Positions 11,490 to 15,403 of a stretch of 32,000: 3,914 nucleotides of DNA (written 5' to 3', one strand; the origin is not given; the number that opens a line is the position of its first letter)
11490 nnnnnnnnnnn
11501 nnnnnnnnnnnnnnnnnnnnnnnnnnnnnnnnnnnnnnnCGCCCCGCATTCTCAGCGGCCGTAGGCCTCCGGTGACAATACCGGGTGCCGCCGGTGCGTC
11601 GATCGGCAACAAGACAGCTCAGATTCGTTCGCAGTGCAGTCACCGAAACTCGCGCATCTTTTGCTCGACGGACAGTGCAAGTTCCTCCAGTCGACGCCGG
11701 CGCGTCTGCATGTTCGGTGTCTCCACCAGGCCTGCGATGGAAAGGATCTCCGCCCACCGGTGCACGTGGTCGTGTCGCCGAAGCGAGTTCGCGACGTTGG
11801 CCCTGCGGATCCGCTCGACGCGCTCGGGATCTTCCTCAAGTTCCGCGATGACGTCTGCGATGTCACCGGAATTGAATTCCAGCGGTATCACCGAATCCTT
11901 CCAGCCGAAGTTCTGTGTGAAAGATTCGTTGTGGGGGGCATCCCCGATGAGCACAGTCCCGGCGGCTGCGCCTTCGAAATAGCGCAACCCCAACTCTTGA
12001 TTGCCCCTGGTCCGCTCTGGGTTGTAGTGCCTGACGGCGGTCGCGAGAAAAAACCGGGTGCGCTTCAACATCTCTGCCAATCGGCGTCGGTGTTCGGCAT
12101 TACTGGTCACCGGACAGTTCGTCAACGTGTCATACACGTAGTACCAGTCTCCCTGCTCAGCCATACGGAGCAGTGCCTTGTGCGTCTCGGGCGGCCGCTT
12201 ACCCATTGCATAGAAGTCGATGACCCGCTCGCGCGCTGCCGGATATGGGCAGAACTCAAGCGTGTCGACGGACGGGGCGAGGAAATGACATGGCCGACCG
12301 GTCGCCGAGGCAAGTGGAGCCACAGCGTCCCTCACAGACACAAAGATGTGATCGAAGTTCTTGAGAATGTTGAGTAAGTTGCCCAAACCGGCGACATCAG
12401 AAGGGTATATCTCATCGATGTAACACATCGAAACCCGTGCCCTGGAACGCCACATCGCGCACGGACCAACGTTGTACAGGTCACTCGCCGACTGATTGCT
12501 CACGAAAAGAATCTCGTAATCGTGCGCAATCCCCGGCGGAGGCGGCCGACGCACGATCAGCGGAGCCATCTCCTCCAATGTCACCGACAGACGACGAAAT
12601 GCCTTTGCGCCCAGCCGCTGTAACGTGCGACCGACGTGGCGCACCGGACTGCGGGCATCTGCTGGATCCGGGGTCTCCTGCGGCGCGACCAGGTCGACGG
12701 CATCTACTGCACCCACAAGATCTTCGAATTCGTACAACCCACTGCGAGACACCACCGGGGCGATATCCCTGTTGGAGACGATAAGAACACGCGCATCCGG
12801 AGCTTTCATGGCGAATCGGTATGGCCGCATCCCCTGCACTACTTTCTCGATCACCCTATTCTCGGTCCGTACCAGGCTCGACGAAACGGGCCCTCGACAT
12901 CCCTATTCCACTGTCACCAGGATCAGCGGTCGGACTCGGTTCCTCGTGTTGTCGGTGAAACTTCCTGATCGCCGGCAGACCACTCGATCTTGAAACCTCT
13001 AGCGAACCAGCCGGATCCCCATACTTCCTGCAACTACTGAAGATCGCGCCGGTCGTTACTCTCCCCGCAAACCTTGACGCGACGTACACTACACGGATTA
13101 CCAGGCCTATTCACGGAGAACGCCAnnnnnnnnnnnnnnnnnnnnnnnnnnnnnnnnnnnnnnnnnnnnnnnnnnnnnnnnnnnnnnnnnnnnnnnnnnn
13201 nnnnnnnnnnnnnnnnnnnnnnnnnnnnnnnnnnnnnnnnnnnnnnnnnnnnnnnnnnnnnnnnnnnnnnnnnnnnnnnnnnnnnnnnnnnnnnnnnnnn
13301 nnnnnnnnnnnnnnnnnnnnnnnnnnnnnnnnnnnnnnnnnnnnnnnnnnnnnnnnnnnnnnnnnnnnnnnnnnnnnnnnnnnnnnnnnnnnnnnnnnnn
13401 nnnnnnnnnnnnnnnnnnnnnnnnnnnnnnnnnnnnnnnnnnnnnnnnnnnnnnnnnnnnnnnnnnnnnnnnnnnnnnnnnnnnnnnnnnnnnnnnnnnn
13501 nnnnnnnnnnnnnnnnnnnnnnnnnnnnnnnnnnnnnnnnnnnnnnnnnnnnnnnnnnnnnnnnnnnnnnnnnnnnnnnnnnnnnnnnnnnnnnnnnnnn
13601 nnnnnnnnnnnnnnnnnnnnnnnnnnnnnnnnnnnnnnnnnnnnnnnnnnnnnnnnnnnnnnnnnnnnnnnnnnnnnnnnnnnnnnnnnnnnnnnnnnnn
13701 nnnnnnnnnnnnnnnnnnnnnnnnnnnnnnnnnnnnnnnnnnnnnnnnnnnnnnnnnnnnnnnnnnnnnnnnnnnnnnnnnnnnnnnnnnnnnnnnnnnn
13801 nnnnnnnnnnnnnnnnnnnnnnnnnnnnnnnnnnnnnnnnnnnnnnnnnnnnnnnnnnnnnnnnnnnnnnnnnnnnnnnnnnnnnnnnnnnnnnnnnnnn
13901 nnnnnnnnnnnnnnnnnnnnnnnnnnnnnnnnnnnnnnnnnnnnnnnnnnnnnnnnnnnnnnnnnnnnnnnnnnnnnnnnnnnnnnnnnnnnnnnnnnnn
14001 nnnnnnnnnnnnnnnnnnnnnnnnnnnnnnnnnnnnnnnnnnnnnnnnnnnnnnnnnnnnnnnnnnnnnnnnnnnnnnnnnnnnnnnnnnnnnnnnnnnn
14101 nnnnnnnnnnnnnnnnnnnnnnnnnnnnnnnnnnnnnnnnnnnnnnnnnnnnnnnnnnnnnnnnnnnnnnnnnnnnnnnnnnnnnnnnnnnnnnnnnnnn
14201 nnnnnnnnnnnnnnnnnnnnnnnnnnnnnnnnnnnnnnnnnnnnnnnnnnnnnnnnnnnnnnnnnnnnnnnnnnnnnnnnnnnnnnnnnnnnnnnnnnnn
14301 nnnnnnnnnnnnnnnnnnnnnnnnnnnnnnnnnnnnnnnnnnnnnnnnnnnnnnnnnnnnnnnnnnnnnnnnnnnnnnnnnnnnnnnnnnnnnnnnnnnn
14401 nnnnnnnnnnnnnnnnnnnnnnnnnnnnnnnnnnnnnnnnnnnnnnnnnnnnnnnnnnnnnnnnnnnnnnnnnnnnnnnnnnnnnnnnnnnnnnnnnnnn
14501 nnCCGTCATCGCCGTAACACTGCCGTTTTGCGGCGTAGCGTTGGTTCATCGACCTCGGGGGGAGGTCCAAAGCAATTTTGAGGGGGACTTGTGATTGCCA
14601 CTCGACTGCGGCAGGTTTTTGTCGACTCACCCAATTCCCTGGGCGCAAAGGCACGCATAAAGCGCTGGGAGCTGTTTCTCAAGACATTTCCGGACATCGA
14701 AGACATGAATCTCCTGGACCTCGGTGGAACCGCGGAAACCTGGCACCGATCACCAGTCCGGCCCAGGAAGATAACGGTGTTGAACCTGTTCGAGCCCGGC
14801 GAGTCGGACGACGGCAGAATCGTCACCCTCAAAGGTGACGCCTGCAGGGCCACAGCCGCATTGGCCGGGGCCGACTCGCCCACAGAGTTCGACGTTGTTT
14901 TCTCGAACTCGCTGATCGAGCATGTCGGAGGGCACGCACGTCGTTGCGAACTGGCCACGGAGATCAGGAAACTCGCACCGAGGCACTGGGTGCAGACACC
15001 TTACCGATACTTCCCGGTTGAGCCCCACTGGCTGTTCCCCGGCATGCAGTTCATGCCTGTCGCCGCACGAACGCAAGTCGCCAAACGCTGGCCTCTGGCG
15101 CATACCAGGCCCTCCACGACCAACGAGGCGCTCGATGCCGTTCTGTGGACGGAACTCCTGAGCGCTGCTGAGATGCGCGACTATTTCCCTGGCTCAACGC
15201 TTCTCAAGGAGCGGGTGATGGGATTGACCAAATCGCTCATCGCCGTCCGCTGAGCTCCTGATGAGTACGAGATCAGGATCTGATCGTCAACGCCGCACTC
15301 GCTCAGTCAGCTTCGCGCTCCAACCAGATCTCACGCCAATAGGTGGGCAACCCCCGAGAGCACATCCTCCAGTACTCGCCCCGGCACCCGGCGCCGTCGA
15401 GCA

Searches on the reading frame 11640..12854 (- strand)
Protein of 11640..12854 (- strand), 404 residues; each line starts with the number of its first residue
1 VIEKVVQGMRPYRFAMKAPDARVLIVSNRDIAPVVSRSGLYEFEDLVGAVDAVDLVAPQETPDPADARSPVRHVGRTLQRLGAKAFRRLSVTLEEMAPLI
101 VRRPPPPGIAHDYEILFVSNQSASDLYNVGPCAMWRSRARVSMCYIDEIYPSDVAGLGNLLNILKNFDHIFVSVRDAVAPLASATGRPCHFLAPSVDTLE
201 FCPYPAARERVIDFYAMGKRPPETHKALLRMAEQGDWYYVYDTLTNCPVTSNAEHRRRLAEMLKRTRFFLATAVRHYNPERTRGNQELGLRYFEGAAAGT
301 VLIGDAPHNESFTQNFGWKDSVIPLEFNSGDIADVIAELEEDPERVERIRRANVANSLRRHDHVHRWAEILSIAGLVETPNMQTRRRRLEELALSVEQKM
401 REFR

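Call 3: search_protein_families(library=pfam, proteins=[window:11640-12854:-])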
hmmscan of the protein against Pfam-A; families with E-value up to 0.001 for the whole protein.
window:11640-12854:- (404 aa): 1 family
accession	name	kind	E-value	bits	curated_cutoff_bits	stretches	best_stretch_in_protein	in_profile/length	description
PF13524.12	Glyco_trans_1_2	-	3.4e-12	47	25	1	256-371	38-143/144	Glycosyl transferase-like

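Call 11: search_protein_families(library=ncbifam, proteins=[window:11640-12854:-], max_evalue=0.01)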
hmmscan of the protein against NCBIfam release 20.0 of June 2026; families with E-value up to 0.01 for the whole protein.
window:11640-12854:- (404 aa): 0 families

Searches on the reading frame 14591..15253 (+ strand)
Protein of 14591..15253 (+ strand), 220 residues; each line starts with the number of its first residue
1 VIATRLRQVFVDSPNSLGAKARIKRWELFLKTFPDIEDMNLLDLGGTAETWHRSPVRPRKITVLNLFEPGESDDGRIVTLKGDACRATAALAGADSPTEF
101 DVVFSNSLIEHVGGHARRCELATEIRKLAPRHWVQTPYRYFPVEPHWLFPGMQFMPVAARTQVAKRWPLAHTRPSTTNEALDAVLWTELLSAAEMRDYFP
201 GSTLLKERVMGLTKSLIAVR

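Call 4: search_protein_families(library=pfam, proteins=[window:14591-15253:+])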
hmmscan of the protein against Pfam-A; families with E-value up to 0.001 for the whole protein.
window:14591-15253:+ (220 aa): 0 families

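Call 11: search_protein_families(library=ncbifam, proteins=[window:14591-15253:+], max_evalue=0.01)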
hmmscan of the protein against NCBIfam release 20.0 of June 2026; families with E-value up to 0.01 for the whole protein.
window:14591-15253:+ (220 aa): 0 families

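Call 41: search_protein_families(library=pfam, proteins=[window:14591-15253:+], max_evalue=0.1)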
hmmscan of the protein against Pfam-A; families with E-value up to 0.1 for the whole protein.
window:14591-15253:+ (220 aa): 2 families
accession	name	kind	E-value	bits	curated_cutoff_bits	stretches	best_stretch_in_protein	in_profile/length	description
PF15046.11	DUF4532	-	0.0016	18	27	1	138-209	185-254/279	Protein of unknown function (DUF4532)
PF13489.12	Methyltransf_23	-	0.02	15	27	1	27-139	10-121/164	Methyltransferase domain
